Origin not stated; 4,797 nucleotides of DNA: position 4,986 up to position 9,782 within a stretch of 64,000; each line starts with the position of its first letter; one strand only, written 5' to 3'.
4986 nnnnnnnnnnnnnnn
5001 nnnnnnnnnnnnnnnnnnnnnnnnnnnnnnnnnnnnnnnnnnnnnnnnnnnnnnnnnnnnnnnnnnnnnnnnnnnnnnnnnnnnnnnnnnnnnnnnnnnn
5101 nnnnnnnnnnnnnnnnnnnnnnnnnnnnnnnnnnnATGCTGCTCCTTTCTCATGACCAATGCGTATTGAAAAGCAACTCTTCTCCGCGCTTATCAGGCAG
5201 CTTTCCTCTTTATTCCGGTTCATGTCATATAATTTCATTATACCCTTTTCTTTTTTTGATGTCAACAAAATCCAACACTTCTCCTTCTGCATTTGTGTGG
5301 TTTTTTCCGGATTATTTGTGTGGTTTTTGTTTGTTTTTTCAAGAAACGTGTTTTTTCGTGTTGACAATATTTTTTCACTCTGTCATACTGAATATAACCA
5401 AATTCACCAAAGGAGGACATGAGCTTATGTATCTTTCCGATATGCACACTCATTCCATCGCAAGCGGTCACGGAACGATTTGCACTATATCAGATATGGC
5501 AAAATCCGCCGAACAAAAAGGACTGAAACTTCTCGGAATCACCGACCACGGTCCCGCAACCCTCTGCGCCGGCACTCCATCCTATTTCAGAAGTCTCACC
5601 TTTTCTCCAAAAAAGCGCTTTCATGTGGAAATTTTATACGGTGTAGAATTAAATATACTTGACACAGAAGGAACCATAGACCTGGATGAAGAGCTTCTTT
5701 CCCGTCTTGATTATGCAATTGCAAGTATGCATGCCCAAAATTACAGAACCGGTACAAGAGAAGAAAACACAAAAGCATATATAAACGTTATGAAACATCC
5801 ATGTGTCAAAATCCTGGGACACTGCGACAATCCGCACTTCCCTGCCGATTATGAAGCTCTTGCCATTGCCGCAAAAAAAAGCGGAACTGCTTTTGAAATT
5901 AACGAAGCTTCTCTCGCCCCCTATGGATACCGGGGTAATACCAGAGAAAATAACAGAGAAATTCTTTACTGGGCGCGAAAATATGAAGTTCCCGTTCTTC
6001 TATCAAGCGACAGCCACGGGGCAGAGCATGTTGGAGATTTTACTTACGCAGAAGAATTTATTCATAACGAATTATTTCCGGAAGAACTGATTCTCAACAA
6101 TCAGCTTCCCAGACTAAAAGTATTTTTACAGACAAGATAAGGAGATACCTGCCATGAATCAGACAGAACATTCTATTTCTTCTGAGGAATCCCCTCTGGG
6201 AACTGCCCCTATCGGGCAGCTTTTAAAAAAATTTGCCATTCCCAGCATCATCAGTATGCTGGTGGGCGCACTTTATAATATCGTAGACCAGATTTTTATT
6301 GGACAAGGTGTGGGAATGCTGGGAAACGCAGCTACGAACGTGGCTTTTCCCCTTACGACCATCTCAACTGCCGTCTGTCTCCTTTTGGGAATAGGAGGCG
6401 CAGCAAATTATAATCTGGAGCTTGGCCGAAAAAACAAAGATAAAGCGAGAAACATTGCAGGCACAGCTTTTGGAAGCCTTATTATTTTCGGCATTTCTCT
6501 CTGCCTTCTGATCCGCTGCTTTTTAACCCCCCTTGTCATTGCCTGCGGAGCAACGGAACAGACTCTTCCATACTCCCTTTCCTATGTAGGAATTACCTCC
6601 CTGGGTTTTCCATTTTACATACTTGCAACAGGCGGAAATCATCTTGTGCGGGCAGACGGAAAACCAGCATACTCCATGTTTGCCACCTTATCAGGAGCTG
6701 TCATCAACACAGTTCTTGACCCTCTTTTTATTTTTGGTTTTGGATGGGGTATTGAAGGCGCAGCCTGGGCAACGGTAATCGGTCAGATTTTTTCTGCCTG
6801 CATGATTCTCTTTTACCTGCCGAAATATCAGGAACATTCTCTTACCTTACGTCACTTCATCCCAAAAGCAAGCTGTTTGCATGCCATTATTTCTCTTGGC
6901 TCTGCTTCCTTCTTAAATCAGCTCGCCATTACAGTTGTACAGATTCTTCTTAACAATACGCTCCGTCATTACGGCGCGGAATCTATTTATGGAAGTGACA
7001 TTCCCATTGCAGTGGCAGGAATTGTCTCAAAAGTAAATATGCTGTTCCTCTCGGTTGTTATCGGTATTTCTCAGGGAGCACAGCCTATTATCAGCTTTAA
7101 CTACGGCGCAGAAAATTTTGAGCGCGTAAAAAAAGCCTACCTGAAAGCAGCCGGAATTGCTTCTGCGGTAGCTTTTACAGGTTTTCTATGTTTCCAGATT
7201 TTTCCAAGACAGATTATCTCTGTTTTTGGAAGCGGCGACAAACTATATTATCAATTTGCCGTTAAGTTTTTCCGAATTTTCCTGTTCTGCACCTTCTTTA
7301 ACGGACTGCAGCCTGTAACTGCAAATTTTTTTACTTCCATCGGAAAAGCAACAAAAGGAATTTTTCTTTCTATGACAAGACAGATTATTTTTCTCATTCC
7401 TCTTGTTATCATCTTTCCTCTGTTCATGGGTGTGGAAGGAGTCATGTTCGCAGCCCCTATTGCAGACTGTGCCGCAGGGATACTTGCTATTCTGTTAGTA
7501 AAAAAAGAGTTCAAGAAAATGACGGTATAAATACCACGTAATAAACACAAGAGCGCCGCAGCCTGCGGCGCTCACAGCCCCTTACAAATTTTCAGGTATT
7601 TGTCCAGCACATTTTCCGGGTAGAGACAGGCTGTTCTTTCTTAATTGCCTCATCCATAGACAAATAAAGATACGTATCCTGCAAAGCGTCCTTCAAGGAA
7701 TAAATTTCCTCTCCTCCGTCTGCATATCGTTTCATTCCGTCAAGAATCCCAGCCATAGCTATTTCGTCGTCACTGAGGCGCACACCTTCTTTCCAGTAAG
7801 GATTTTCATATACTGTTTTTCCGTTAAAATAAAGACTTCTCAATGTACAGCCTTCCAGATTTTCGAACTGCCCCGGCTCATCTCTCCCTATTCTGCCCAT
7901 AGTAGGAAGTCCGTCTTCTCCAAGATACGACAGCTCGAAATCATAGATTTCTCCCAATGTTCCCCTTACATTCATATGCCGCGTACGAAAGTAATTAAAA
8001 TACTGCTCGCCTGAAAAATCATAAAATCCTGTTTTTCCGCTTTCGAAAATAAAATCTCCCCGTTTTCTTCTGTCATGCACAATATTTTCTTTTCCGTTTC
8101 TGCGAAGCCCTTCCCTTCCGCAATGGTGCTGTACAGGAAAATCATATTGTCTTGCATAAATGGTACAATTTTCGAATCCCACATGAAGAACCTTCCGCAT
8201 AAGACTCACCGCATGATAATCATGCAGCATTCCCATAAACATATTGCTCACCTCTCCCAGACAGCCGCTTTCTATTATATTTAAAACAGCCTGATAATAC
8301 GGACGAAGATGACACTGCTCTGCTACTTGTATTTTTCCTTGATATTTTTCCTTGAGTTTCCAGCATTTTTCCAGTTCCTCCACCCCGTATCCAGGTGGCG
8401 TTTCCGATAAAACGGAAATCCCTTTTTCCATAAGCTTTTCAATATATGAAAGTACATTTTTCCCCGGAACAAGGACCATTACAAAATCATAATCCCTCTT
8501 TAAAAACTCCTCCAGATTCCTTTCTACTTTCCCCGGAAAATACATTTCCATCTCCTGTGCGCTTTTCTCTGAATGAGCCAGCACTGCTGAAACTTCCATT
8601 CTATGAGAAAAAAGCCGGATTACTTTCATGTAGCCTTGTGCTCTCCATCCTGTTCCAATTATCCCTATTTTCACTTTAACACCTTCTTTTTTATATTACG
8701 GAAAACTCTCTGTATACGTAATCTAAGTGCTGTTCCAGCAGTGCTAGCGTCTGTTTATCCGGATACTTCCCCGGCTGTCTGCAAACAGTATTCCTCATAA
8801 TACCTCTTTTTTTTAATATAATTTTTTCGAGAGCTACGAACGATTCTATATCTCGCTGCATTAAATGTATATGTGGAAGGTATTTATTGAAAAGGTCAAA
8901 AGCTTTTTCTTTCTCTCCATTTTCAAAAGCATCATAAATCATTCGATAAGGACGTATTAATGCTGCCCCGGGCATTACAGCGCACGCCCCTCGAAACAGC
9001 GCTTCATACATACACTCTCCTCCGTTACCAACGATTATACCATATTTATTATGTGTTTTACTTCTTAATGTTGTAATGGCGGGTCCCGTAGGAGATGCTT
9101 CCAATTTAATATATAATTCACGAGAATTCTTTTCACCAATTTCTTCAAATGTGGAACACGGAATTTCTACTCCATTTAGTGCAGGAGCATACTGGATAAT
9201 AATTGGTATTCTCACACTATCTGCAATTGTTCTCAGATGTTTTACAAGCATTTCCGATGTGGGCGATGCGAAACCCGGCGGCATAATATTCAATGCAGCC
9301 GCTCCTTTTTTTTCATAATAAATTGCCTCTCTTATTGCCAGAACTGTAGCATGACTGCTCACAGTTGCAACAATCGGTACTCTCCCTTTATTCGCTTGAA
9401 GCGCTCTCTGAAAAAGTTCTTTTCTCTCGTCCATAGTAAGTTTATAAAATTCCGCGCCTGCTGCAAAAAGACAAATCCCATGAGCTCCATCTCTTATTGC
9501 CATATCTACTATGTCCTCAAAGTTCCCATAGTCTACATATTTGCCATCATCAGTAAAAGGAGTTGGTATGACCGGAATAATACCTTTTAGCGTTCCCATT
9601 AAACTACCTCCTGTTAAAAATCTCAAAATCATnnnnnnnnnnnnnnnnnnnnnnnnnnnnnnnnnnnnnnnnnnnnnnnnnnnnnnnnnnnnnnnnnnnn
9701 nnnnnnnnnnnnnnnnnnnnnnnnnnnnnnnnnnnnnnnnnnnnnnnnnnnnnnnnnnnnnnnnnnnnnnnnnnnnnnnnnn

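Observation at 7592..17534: IclR-controlled non-phosphorylative sugar/sugar-acid pathway next to the microcompartment locus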

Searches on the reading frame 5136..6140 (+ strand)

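Call 7: search_protein_families(library=pfam, proteins=[window:5136-6140:+])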
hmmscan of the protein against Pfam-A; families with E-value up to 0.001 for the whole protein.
window:5136-6140:+ (334 aa): 2 families
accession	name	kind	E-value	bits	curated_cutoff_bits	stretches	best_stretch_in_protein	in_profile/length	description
PF02811.25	PHP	-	5.7e-12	46.7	26.4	1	102-249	1-148/164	PHP domain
PF13263.12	PHP_C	-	1.9e-05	24.5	21.3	1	271-301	2-32/56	PHP-associated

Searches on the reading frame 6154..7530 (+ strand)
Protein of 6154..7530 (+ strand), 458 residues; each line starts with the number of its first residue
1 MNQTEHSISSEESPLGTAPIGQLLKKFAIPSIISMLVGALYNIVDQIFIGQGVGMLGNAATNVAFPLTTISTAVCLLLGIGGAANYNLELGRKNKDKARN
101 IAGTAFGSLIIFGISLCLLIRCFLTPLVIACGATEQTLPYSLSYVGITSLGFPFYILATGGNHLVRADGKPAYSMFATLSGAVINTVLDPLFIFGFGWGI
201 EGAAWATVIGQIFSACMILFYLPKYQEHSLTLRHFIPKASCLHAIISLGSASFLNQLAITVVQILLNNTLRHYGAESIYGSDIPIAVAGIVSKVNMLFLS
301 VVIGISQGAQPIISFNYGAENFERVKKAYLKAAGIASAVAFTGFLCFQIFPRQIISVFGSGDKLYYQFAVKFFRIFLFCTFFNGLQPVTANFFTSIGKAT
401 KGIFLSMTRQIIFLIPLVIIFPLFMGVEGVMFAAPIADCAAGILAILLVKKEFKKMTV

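Call 7: search_protein_families(library=pfam, proteins=[window:6154-7530:+])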
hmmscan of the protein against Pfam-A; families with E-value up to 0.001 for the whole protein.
window:6154-7530:+ (458 aa): 1 family
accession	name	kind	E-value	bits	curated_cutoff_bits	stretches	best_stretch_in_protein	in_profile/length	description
PF01554.23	MatE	-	3.3e-35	121.6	24.9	2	279-417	23-158/161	MatE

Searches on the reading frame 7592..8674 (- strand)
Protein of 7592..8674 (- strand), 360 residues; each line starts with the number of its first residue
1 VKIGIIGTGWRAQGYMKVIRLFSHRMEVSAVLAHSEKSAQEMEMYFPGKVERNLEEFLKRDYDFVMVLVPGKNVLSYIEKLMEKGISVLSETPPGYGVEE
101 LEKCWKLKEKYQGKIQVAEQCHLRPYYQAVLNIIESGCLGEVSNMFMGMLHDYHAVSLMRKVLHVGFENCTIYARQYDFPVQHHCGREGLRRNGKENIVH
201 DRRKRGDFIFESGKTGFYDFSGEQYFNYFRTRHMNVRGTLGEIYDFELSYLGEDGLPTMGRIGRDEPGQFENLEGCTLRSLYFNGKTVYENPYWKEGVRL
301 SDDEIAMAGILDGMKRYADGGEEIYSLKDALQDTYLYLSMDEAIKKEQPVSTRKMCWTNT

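Call 4: search_protein_families(library=pfam, proteins=[window:7592-8674:-])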
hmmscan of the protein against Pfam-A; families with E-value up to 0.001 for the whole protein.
window:7592-8674:- (360 aa): 1 family
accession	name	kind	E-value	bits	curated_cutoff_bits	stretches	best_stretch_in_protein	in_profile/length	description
PF01408.29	GFO_IDH_MocA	-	4.4e-12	47.2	24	1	1-118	1-119/120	Oxidoreductase family, NAD-binding Rossmann fold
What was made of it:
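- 7592..8674 (-): Gfo2: atypical Gfo/Idh/MocA-like protein and last gene of the unit. Role unknown. Only the N-terminal domain is recognised (call 4).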

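Call 5: search_protein_families(library=ncbifam, proteins=[window:7592-8674:-], max_evalue=0.00001)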
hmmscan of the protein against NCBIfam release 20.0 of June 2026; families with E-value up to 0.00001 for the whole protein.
window:7592-8674:- (360 aa): 2 families
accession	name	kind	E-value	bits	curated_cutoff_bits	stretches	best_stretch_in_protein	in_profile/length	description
NF040723.1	UDP-GlcNAcDh_Arch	equivalog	8e-09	35.4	450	1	1-145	1-144/302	UDP-N-acetylglucosamine 3-dehydrogenase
TIGR04380.1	myo_inos_iolG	equivalog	8.4e-09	34.7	355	1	1-145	2-148/330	inositol 2-dehydrogenase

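Call 27: search_solved_structures(query=window:7592-8674:-, max_evalue=0.001)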
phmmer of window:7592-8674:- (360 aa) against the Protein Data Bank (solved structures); distinct sequences matched with E-value up to 0.001: 2.
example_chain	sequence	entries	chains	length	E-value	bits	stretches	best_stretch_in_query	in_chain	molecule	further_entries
1zh8_A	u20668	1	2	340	4.4e-11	45.6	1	2-143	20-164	oxidoreductase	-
9m37_A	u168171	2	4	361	0.00022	23.6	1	1-155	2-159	P581a DgpA2 and isoorientin complex structure | Gfo/Idh/MocA family protein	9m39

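Call 71: find_homologous_proteins(query=window:7592-8674:-, max_evalue=1e-10)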
Query window:7592-8674:- (360 aa): 531 proteins with E <= 1e-10 among 1812 candidates; the best 120 are listed.
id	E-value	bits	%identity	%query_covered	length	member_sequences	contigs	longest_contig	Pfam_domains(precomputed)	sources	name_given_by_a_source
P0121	9.0e-241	816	97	100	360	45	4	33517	PF01408.29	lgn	-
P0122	5.8e-164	563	67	99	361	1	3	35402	PF01408.29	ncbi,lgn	-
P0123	3.6e-160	551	65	99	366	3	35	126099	PF01408.29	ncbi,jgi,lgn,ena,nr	ncbi:MAG: Gfo/Idh/MocA family oxidoreductase [Lachnospiraceae bacterium]|jgi:hypothetical protein|nr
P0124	2.5e-158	545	65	100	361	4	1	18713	PF01408.29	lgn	-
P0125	3.4e-157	541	64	99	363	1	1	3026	PF01408.29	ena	-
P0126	6.8e-156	537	63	99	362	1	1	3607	PF01408.29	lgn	-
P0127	1.4e-154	533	63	99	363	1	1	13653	PF01408.29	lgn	-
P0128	3.0e-153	528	63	99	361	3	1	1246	PF01408.29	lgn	-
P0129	5.7e-153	527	63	99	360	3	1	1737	PF01408.29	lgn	-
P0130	6.6e-153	527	62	99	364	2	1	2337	PF01408.29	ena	-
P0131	8.2e-151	520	63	99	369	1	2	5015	PF01408.29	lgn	-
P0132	9.6e-148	510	62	99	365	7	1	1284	PF01408.29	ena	-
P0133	5.2e-145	501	61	99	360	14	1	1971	PF01408.29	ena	-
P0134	2.2e-144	499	59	100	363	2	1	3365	PF01408.29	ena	-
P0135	8.3e-144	497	59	99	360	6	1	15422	PF01408.29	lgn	-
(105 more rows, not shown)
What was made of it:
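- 7592..8674 (-): It belongs to a family of 355-365-aa proteins of gut Clostridia (call 71).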

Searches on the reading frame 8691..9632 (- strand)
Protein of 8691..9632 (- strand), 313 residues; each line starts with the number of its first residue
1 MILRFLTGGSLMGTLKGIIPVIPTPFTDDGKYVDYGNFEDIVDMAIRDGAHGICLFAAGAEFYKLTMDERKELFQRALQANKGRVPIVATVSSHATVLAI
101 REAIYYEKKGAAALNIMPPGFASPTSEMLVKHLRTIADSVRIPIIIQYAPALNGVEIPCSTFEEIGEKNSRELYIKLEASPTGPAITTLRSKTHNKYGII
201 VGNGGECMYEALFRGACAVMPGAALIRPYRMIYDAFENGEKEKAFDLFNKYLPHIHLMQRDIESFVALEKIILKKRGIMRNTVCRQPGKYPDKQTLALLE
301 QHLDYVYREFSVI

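Call 4: search_protein_families(library=pfam, proteins=[window:8691-9632:-])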
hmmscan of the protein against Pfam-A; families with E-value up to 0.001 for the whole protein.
window:8691-9632:- (313 aa): 1 family
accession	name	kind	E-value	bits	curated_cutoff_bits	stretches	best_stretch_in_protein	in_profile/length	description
PF00701.28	DHDPS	-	1.1e-31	110.1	22.1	1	15-290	2-273/289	Dihydrodipicolinate synthetase family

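Call 5: search_protein_families(library=ncbifam, proteins=[window:8691-9632:-], max_evalue=0.00001)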
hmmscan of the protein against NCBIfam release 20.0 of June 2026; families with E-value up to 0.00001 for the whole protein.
window:8691-9632:- (313 aa): 7 families
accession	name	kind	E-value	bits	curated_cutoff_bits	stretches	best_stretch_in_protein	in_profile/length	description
TIGR00674.1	dapA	equivalog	2.3e-26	92.3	206.15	1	19-295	3-275/286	4-hydroxy-tetrahydrodipicolinate synthase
TIGR02313.1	HpaI-NOT-DapA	exception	5.1e-19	68.2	396.7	1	15-163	1-149/294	2,4-dihydroxyhept-2-ene-1,7-dioic acid aldolase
NF003164.0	PRK04147.1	equivalog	1.1e-18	67.6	281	1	14-302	3-286/294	N-acetylneuraminate lyase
NF002958.0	PRK03620.1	subfamily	1.7e-17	63.2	278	1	23-146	19-140/307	5-dehydro-4-deoxyglucarate dehydratase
TIGR03249.1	KdgD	equivalog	1.3e-13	50.7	373.95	1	16-146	10-138/299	5-dehydro-4-deoxyglucarate dehydratase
TIGR00683.1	nanA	equivalog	8.4e-12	45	382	1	15-289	1-271/293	N-acetylneuraminate lyase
NF040954.1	Arch_KDGaldase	equivalog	1.1e-06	28.3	390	1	18-166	4-148/288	bifunctional 2-dehydro-3-deoxy-phosphogluconate/2-dehydro-3-deoxy-6-phosphogalactonate aldolase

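Call 16: search_solved_structures(query=window:8691-9632:-, max_evalue=1e-12)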
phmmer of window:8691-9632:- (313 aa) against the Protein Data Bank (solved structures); distinct sequences matched with E-value up to 1e-12: 31.
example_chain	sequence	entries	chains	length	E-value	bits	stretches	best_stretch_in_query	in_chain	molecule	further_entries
7c0c_A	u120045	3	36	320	4.5e-25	91.7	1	15-295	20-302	L-2-keto-3-deoxyarabonate dehydratase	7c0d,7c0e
3fkk_A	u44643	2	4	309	7.9e-25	90.9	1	16-295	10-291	L-2-keto-3-deoxyarabonate dehydratase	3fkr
2yxg_A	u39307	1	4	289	1.9e-21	79.8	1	15-258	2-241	Dihydrodipicolinate synthase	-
4i7u_A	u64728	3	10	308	5.9e-18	68.3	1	15-162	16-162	Dihydrodipicolinate synthase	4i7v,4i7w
3a5f_A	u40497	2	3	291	3.1e-17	65.9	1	16-228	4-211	Dihydrodipicolinate synthase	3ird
3dz1_A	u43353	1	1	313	3.1e-17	65.9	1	16-289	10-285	Dihydrodipicolinate synthase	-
7mjf_A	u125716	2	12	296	9.1e-17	64.4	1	18-306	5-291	4-hydroxy-tetrahydrodipicolinate synthase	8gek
7loy_A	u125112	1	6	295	9.1e-17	64.4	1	18-306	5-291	4-hydroxy-tetrahydrodipicolinate synthase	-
7lvl_A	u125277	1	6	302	9.7e-17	64.3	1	18-306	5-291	4-hydroxy-tetrahydrodipicolinate synthase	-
3si9_A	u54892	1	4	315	1.5e-16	63.7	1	14-165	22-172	Dihydrodipicolinate synthase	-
3pud_A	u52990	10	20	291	1.9e-16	63.3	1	14-231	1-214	Dihydrodipicolinate synthase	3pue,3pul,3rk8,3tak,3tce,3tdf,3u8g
6xgs_A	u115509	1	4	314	4.7e-16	62.1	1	14-160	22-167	4-hydroxy-tetrahydrodipicolinate synthase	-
2vc6_A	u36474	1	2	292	1e-15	61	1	16-280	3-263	DIHYDRODIPICOLINATE SYNTHASE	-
2v8z_A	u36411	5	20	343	1.1e-15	60.8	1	15-282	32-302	YAGE | Probable 2-keto-3-deoxy-galactonate aldolase YagE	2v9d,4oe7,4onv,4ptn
3pb0_A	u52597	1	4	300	1.3e-15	60.7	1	15-281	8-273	Dihydrodipicolinate synthase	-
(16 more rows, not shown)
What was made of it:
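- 8691..9632 (-): DapA2: DHDPS-family protein with the L-2-keto-3-deoxyarabinonate dehydratase (KdaD) signature. Proposed to be a Schiff-base C4-dehydratase of the keto-deoxy acid. The likely start is 9599. Best PDB hits are 7c0c and 3fkk (call 16).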

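Call 46: search_solved_structures(query=window:8691-9632:-, max_evalue=1e-20, show_alignments=3)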
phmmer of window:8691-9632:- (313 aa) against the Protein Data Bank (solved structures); distinct sequences matched with E-value up to 1e-20: 3.
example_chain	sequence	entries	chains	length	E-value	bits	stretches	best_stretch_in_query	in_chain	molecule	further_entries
7c0c_A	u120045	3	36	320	4.5e-25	91.7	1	15-295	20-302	L-2-keto-3-deoxyarabonate dehydratase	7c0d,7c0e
3fkk_A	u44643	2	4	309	7.9e-25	90.9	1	16-295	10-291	L-2-keto-3-deoxyarabonate dehydratase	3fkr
2yxg_A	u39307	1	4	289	1.9e-21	79.8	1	15-258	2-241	Dihydrodipicolinate synthase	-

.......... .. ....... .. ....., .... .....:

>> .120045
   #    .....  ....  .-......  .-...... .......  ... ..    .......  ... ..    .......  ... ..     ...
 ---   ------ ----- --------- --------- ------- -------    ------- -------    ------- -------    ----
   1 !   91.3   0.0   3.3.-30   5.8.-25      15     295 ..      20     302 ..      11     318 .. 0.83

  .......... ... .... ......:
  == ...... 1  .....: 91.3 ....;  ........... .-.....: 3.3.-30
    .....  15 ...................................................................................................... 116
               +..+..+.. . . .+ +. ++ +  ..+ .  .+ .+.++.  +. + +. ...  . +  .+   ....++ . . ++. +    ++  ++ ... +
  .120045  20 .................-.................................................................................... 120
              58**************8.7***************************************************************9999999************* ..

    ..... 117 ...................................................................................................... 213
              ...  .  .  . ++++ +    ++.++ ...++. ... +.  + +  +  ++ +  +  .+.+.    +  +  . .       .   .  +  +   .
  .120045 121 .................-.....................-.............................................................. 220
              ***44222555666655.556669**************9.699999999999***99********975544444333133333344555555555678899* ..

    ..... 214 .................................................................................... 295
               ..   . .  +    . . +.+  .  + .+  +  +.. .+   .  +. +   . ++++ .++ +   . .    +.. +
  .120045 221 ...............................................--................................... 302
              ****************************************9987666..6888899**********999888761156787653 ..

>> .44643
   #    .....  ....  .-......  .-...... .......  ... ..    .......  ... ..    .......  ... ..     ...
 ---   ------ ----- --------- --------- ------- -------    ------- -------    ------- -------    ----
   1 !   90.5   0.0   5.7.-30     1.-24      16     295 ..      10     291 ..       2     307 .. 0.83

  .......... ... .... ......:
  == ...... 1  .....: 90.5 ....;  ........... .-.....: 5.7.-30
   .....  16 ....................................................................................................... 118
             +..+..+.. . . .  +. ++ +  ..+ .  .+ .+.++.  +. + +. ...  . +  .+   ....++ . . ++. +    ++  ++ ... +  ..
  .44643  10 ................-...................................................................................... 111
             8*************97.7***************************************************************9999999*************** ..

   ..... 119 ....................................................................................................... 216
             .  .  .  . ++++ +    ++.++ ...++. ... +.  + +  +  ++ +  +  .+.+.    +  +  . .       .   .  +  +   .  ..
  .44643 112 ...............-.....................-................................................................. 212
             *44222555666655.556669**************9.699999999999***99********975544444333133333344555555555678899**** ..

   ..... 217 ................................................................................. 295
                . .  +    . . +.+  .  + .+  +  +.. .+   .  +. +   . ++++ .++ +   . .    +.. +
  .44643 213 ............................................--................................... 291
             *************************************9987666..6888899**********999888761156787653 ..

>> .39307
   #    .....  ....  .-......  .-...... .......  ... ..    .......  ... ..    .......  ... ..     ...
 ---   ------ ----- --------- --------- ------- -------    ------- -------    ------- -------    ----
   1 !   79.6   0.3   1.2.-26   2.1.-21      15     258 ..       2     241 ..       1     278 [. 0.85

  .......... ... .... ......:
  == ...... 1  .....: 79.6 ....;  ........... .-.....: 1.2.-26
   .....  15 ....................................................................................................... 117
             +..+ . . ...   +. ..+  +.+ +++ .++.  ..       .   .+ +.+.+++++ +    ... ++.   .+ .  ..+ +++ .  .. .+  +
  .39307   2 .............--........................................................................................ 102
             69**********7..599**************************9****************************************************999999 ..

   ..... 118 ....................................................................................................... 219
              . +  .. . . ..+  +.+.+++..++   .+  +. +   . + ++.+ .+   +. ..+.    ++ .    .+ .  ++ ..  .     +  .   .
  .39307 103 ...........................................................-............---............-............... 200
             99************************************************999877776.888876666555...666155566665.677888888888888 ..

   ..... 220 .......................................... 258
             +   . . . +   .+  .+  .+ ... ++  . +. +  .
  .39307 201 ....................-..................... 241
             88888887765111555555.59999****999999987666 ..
